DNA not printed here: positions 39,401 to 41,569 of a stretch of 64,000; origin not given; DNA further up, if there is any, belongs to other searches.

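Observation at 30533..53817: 20-gene Wzx/Wzy-type EPS operon carrying its own c-di-GMP make/break/sense module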

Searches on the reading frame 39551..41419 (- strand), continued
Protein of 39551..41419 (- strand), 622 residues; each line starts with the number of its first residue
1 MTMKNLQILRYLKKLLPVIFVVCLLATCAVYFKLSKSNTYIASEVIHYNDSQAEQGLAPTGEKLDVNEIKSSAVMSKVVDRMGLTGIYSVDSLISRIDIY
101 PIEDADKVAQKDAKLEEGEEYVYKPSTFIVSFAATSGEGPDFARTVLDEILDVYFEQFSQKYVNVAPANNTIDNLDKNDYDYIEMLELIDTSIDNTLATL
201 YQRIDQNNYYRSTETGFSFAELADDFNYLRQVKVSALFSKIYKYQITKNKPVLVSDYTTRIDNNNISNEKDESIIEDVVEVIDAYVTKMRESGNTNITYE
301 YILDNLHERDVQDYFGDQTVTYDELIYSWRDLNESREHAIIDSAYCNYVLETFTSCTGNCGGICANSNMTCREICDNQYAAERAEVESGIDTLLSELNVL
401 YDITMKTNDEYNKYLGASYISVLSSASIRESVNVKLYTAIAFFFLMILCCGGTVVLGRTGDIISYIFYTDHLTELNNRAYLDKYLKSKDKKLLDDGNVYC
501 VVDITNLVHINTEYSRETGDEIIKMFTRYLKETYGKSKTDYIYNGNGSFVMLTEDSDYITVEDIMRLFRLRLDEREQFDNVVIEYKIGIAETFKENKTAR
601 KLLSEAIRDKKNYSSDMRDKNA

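Call 45: find_encoding_contigs(protein=P0348, flank=10000, max_places=1)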
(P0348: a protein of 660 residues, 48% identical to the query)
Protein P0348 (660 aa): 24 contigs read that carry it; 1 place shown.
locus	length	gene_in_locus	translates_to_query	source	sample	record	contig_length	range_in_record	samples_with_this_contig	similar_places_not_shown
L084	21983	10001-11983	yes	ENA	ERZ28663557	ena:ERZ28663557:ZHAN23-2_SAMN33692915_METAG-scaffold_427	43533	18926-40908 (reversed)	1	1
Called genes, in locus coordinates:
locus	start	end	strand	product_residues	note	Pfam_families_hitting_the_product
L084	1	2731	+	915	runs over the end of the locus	PF00009:GTP_EFTU, PF14492:EFG_III, PF03764:EFG_IV, PF00679:EFG_C, PF05991:NYN_YacP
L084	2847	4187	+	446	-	PF01554:MatE, PF03023:MurJ, PF01554:MatE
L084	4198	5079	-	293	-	PF00126:HTH_1, PF03466:LysR_substrate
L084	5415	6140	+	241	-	PF05103:DivIVA (faint), PF28068:Scy (weak)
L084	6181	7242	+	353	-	PF00657:Lipase_GDSL (weak), PF16255:Lipase_GDSL_lke, PF13472:Lipase_GDSL_2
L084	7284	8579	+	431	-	PF00149:Metallophos, PF12850:Metallophos_2 (weak)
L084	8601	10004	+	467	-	-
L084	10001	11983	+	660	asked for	PF00990:GGDEF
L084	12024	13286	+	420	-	PF04932:Wzy_C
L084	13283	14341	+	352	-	PF00535:Glycos_transf_2, PF10111:Glyco_tranf_2_2, PF13641:Glyco_tranf_2_3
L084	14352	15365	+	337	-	PF00535:Glycos_transf_2, PF10111:Glyco_tranf_2_2, PF13641:Glyco_tranf_2_3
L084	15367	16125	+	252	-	PF00132:Hexapep, PF14602:Hexapep_2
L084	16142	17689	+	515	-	-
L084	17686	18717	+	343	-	PF00535:Glycos_transf_2, PF10111:Glyco_tranf_2_2, PF13641:Glyco_tranf_2_3, PF13632:Glyco_trans_2_3 (faint)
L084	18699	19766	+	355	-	PF01757:Acyl_transf_3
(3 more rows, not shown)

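Call 46: find_encoding_contigs(protein=P0334, flank=10000, max_places=1)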
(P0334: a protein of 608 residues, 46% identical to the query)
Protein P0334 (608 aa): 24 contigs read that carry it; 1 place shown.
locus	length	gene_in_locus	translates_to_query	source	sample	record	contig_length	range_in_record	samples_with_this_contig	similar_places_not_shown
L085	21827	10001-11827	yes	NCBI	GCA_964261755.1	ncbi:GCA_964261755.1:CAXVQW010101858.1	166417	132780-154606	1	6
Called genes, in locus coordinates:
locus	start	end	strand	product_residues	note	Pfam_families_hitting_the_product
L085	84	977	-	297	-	-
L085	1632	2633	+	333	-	PF00288:GHMP_kinases_N, PF08544:GHMP_kinases_C (weak)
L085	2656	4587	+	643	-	PF00483:NTP_transferase, PF12804:NTP_transf_3, PF00702:Hydrolase, PF13419:HAD_2 (faint), PF08645:PNK3P (weak), PF13242:Hydrolase_like, PF13580:SIS_2, PF01380:SIS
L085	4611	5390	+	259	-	PF03808:Glyco_tran_WecG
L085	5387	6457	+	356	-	PF13439:Glyco_transf_4, PF00534:Glycos_transf_1, PF13692:Glyco_trans_1_4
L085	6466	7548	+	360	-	PF00657:Lipase_GDSL, PF16255:Lipase_GDSL_lke, PF13472:Lipase_GDSL_2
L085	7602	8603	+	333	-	PF00149:Metallophos, PF12850:Metallophos_2 (faint)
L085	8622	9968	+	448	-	-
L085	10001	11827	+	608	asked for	PF00990:GGDEF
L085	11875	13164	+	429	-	PF04932:Wzy_C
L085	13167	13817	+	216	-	PF00535:Glycos_transf_2, PF10111:Glyco_tranf_2_2, PF13641:Glyco_tranf_2_3 (weak)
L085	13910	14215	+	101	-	-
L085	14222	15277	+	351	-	PF00535:Glycos_transf_2, PF10111:Glyco_tranf_2_2, PF13641:Glyco_tranf_2_3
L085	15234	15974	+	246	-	PF00132:Hexapep, PF14602:Hexapep_2 (weak)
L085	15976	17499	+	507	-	-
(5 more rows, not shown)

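Call 47: find_encoding_contigs(protein=P0352, flank=10000, max_places=1)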
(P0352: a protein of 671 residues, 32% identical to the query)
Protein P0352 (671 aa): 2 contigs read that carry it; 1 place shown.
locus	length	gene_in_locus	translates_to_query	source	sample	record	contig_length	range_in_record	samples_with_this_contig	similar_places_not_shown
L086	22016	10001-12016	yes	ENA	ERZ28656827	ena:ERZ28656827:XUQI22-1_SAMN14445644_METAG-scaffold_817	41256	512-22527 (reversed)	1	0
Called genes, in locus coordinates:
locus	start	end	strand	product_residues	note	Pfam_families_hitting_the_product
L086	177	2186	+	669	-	PF22842:Pel9A-like_beta_helix (weak), PF21258:Glyco_hydro_120_ins, PF13229:Beta_helix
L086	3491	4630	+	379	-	PF00288:GHMP_kinases_N, PF08544:GHMP_kinases_C (weak)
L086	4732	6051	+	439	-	PF00483:NTP_transferase, PF12804:NTP_transf_3, PF00702:Hydrolase, PF08645:PNK3P, PF13242:Hydrolase_like, PF13419:HAD_2 (weak)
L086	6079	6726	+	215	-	PF13580:SIS_2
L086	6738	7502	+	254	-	PF03808:Glyco_tran_WecG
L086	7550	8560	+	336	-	PF00149:Metallophos, PF12850:Metallophos_2 (faint)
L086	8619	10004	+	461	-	-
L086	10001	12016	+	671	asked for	PF00990:GGDEF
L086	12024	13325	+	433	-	PF04932:Wzy_C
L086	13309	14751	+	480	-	PF01943:Polysacc_synt, PF13440:Polysacc_synt_3, PF03023:MurJ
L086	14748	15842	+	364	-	PF01757:Acyl_transf_3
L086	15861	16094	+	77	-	PF00550:PP-binding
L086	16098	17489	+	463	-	PF00501:AMP-binding, PF23562:AMP-binding_C_3 (weak)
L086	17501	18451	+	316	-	PF00535:Glycos_transf_2, PF10111:Glyco_tranf_2_2, PF13641:Glyco_tranf_2_3 (weak)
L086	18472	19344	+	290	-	PF05448:AXE1 (faint), PF00561:Abhydrolase_1 (weak), PF12146:Hydrolase_4, PF12697:Abhydrolase_6 (weak), PF00326:Peptidase_S9, PF02230:Abhydrolase_2 (weak)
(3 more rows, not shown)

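Call 61: predict_structure(alignment_id=A5)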
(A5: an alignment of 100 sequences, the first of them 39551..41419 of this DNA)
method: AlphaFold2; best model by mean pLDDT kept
length: 622 residues; sequences in the alignment: 100
mean_pLDDT: 81.5   pTM: 0.54
mean pLDDT of the five models: 81.5, 81.5, 80.5, 80.0, 79.0
residues with pLDDT >= 90: 136; 70-90: 403; 50-70: 50; < 50: 33
segments of 3 or more residues with pLDDT < 50: 1-7, 294-318
pLDDT, mean of each block of 10 residues (from residue 1): 44 71 83 79 88 84 85 86 81 88 86 84 86 84 88 86 69 76 91 89 83 89 93 93 91 91 87 84 72 52 39 40 75 85 91 85 85 89 93 91 88 83 73 77 83 68 72 83 79 82 90 88 91 85 89 88 90 83 91 75 87 79 47
secondary structure, 60 per line:
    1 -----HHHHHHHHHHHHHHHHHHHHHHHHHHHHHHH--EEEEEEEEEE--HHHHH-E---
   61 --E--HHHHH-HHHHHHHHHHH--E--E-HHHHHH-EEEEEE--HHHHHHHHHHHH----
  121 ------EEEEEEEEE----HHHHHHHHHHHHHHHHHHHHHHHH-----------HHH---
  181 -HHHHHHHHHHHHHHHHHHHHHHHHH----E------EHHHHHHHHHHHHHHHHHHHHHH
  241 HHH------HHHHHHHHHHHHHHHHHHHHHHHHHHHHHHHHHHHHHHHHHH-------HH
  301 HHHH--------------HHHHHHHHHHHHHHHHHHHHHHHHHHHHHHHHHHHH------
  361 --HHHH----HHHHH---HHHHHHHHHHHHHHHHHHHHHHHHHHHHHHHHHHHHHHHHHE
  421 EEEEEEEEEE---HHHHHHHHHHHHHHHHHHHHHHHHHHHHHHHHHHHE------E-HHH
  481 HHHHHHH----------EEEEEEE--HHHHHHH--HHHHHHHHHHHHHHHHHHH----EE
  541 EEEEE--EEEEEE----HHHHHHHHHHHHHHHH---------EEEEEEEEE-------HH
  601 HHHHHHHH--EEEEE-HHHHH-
elements in order: H6-36 E39-48 H51-55 H66-70 H72-82 H90-95 E97-102 H105-116 E127-135 H140-163 H182-206 H219-243 H250-291 H299-304 H319-354 H363-366 H371-375 H379-419 E420-430 H434-468 H478-487 E498-504 H507-513 H516-534 E539-545 E548-553 H558-573 E583-591 H599-608 E611-615 H617-621

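Call 63: fold_search(model_id=the predicted structure, library=pdb)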
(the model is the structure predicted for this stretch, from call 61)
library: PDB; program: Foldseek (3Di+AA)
matches with E <= 10: 960; with E <= 0.001: 96
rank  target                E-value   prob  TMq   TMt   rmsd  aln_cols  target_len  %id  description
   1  5llx_A                1.3e-07  1.00  0.22  0.21   7.9       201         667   15  Bacteriophytochrome activated diguanylyl cyclase from Idiomarina species A28L with GTP bound (released 2017-03-15)
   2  5llx_B                1.4e-07  1.00  0.24  0.23   6.9       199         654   17  Bacteriophytochrome activated diguanylyl cyclase from Idiomarina species A28L with GTP bound (released 2017-03-15)
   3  9g86_B                1.6e-07  1.00  0.21  0.29   5.7       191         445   20  Structure of Response regulator PleD in complex with c-diGMP and pppGpp (released 2025-08-06)
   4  7e6g_A                2.7e-07  1.00  0.25  0.55  16.3       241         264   13  Crystal structure of diguanylate cyclase SiaD in complex with its activator SiaC from Pseudomonas aeruginosa (released 2021-09-22)
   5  9g85_A                3.5e-07  1.00  0.21  0.29   5.7       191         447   20  Structure of Response regulator PleD in complex with c-diGMP and ppGpp (released 2025-08-06)
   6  9g85_B                3.9e-07  1.00  0.21  0.29   5.7       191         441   20  Structure of Response regulator PleD in complex with c-diGMP and ppGpp (released 2025-08-06)
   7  9g86_A                4.1e-07  1.00  0.21  0.29   5.6       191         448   20  Structure of Response regulator PleD in complex with c-diGMP and pppGpp (released 2025-08-06)
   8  9g85_C                4.3e-07  1.00  0.21  0.29   6.0       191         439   20  Structure of Response regulator PleD in complex with c-diGMP and ppGpp (released 2025-08-06)
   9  7e6g_B                4.3e-07  1.00  0.23  0.49  13.8       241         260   13  Crystal structure of diguanylate cyclase SiaD in complex with its activator SiaC from Pseudomonas aeruginosa (released 2021-09-22)
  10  8wcn_A                4.6e-07  1.00  0.23  0.35  42.4       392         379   14  Cryo-EM structure of PAO1-ImcA with GMPCPP (released 2024-03-13)
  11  2wb4_B                5.6e-07  1.00  0.21  0.29   5.8       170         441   24  activated diguanylate cyclase PleD in complex with c-di-GMP (released 2010-04-21)
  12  8wcn_B                5.9e-07  1.00  0.23  0.36  41.7       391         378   14  Cryo-EM structure of PAO1-ImcA with GMPCPP (released 2024-03-13)
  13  9g85_D                6.5e-07  1.00  0.21  0.28   5.9       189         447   21  Structure of Response regulator PleD in complex with c-diGMP and ppGpp (released 2025-08-06)
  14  3bre_A                6.8e-07  1.00  0.22  0.38   6.6       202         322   16  Crystal Structure of P.aeruginosa PA3702 (released 2008-04-01)
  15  5llw_B                7.6e-07  1.00  0.24  0.22   6.0       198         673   16  Bacteriophytochrome activated diguanylyl cyclase from Idiomarina species A28L (released 2017-03-15)
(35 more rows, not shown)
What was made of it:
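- On Wzx/Wzy-dependent polysaccharide pathway: The fold search top 50 were all GGDEF matches (call 63).
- AF2 model with pLDDT 81.5: TM1, alpha/beta base plus long helices, TM2, then a GGDEF fold (calls 61, 63).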

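Call 72: find_encoding_contigs(protein=P0371, flank=10000, max_places=1)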
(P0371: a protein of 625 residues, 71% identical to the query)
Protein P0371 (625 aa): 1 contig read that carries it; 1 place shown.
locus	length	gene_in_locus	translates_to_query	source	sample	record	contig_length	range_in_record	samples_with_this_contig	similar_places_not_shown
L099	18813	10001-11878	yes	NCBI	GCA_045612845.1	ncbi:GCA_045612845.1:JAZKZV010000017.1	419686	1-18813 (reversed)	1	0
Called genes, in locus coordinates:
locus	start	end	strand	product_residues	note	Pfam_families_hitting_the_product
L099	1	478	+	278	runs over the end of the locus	PF00563:EAL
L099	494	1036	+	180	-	PF00132:Hexapep (weak)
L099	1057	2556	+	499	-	-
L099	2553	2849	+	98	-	PF05704:Caps_synth, PF12919:TcdA_TcdB (faint), PF04488:Gly_transf_sug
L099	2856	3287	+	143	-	-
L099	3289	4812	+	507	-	PF14264:Glucos_trans_II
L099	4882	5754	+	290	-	PF04794:YdjC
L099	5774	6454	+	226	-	PF02397:Bac_transf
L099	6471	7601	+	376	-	PF09314:DUF1972, PF20706:GT4-conflict (faint), PF13439:Glyco_transf_4, PF13579:Glyco_trans_4_4, PF00534:Glycos_transf_1, PF13692:Glyco_trans_1_4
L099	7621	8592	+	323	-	PF00149:Metallophos, PF12850:Metallophos_2 (faint)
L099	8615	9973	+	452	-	-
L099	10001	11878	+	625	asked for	PF00990:GGDEF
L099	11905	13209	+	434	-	PF04932:Wzy_C (weak)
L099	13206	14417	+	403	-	PF13439:Glyco_transf_4, PF13477:Glyco_trans_4_2 (weak), PF13579:Glyco_trans_4_4, PF00534:Glycos_transf_1, PF13692:Glyco_trans_1_4, PF13524:Glyco_trans_1_2 (weak)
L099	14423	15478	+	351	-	PF00535:Glycos_transf_2, PF10111:Glyco_tranf_2_2, PF13641:Glyco_tranf_2_3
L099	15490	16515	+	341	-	PF00535:Glycos_transf_2, PF10111:Glyco_tranf_2_2, PF13641:Glyco_tranf_2_3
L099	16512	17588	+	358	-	PF00535:Glycos_transf_2, PF10111:Glyco_tranf_2_2, PF13641:Glyco_tranf_2_3, PF13632:Glyco_trans_2_3 (weak)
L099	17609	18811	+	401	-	?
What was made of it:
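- A 71%-identical system (L099) has an EAL gene at its head (call 72).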

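Call 73: find_encoding_contigs(protein=P0324, flank=10000, max_places=1)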
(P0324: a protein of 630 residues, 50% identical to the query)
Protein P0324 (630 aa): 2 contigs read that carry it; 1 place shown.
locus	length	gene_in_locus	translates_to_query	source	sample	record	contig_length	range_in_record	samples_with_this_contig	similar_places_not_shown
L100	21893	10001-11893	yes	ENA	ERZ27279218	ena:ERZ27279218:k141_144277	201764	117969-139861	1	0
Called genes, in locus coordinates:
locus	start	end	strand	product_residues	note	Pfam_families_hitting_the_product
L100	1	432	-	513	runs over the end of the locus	PF14264:Glucos_trans_II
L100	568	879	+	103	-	PF12844:HTH_19, PF13560:HTH_31, PF01381:HTH_3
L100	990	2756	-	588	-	PF17297:PEPCK_N, PF00821:PEPCK_GTP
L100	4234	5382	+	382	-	PF16927:HisKA_7TM (weak), PF00990:GGDEF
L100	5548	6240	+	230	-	PF02397:Bac_transf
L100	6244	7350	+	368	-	PF09314:DUF1972, PF20706:GT4-conflict (weak), PF13439:Glyco_transf_4, PF13579:Glyco_trans_4_4, PF00534:Glycos_transf_1, PF13692:Glyco_trans_1_4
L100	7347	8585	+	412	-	PF00149:Metallophos, PF12850:Metallophos_2 (weak)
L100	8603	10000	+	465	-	-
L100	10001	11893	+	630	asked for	PF00990:GGDEF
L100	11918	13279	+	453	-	PF04932:Wzy_C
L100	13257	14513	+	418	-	PF13439:Glyco_transf_4, PF13477:Glyco_trans_4_2 (faint), PF13579:Glyco_trans_4_4, PF00534:Glycos_transf_1, PF13692:Glyco_trans_1_4, PF13524:Glyco_trans_1_2 (weak)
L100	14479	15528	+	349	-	PF00535:Glycos_transf_2, PF10111:Glyco_tranf_2_2, PF13641:Glyco_tranf_2_3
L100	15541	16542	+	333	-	PF00535:Glycos_transf_2, PF10111:Glyco_tranf_2_2, PF13641:Glyco_tranf_2_3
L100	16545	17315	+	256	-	PF00132:Hexapep (weak), PF14602:Hexapep_2 (weak)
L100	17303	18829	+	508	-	-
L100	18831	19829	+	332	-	PF00535:Glycos_transf_2, PF10111:Glyco_tranf_2_2 (weak), PF13641:Glyco_tranf_2_3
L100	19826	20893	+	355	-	PF01757:Acyl_transf_3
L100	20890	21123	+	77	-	PF00550:PP-binding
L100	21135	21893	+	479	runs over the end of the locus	PF00501:AMP-binding, PF23562:AMP-binding_C_3 (weak)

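Call 74: find_encoding_contigs(protein=P0271, flank=10000, max_places=1)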
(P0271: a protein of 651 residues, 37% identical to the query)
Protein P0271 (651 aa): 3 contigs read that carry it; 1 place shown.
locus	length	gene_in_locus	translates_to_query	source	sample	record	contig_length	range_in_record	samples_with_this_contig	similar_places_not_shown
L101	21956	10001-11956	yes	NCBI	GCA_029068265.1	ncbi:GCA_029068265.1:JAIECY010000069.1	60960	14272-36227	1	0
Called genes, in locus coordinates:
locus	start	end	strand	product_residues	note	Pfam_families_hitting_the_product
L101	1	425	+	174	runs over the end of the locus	PF04892:VanZ-LLP1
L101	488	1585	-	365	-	PF03807:F420_oxidored (weak), PF02153:PDH_N, PF20463:PDH_C, PF01842:ACT (weak)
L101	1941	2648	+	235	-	PF00072:Response_reg, PF04397:LytTR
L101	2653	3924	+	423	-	PF14501:HATPase_c_5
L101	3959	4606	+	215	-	PF02397:Bac_transf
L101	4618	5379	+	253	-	PF05103:DivIVA (faint)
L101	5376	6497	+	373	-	PF13439:Glyco_transf_4, PF13579:Glyco_trans_4_4, PF09314:DUF1972, PF20706:GT4-conflict (weak), PF00534:Glycos_transf_1, PF13692:Glyco_trans_1_4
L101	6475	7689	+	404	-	PF13439:Glyco_transf_4, PF13579:Glyco_trans_4_4, PF00534:Glycos_transf_1, PF13692:Glyco_trans_1_4, PF13524:Glyco_trans_1_2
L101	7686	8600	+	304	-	PF00149:Metallophos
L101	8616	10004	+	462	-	-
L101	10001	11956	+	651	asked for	PF00990:GGDEF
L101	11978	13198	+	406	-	-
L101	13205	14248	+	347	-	-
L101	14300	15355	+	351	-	PF00535:Glycos_transf_2, PF10111:Glyco_tranf_2_2, PF13641:Glyco_tranf_2_3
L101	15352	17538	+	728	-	PF00535:Glycos_transf_2, PF10111:Glyco_tranf_2_2, PF13641:Glyco_tranf_2_3, PF04230:PS_pyruv_trans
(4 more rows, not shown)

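Call 91: find_encoding_contigs(protein=P0354, flank=10000, max_places=1)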
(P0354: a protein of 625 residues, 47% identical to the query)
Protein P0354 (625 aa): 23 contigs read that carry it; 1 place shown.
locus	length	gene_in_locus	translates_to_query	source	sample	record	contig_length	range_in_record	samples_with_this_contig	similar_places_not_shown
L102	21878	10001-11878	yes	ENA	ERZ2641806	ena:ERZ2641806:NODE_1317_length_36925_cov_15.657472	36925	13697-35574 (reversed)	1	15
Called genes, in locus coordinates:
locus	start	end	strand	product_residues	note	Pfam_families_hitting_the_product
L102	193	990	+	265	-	PF04203:Sortase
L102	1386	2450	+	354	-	PF00288:GHMP_kinases_N, PF08544:GHMP_kinases_C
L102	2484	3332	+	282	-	-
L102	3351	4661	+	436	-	PF00483:NTP_transferase, PF12804:NTP_transf_3, PF00702:Hydrolase, PF13419:HAD_2 (faint), PF08645:PNK3P (weak), PF13242:Hydrolase_like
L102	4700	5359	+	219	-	PF13580:SIS_2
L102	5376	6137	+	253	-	PF03808:Glyco_tran_WecG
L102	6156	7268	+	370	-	PF13439:Glyco_transf_4, PF13579:Glyco_trans_4_4 (weak), PF00534:Glycos_transf_1, PF13692:Glyco_trans_1_4, PF13524:Glyco_trans_1_2 (weak)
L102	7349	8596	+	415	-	PF00149:Metallophos, PF12850:Metallophos_2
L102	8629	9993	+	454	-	-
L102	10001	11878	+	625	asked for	PF00990:GGDEF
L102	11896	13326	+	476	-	PF04932:Wzy_C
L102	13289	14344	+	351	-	PF00535:Glycos_transf_2, PF10111:Glyco_tranf_2_2, PF13641:Glyco_tranf_2_3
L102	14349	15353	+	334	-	PF00535:Glycos_transf_2, PF10111:Glyco_tranf_2_2, PF13641:Glyco_tranf_2_3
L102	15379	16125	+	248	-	PF00132:Hexapep, PF14602:Hexapep_2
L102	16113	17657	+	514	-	-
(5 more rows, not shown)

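Call 92: find_encoding_contigs(protein=P0273, flank=10000, max_places=1)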
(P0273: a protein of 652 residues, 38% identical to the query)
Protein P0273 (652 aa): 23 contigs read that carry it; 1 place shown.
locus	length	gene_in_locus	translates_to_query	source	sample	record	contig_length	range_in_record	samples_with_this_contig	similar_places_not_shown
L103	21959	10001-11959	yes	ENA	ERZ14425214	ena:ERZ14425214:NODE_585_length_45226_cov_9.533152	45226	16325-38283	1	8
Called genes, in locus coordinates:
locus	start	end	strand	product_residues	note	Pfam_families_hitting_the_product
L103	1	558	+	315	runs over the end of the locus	PF04055:Radical_SAM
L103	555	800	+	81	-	-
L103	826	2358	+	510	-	PF00501:AMP-binding, PF13193:AMP-binding_C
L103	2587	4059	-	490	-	PF05598:DUF772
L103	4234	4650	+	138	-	PF08942:DUF1919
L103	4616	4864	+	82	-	PF08942:DUF1919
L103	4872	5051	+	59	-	-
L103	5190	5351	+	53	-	PF05103:DivIVA (weak)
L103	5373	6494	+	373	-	PF09314:DUF1972, PF13439:Glyco_transf_4, PF13579:Glyco_trans_4_4, PF00534:Glycos_transf_1, PF13692:Glyco_trans_1_4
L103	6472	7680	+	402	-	PF13439:Glyco_transf_4, PF13579:Glyco_trans_4_4 (weak), PF00534:Glycos_transf_1, PF13692:Glyco_trans_1_4, PF13524:Glyco_trans_1_2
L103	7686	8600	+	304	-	PF00149:Metallophos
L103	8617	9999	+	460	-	-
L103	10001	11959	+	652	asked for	PF00990:GGDEF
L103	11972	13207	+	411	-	-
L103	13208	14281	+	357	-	-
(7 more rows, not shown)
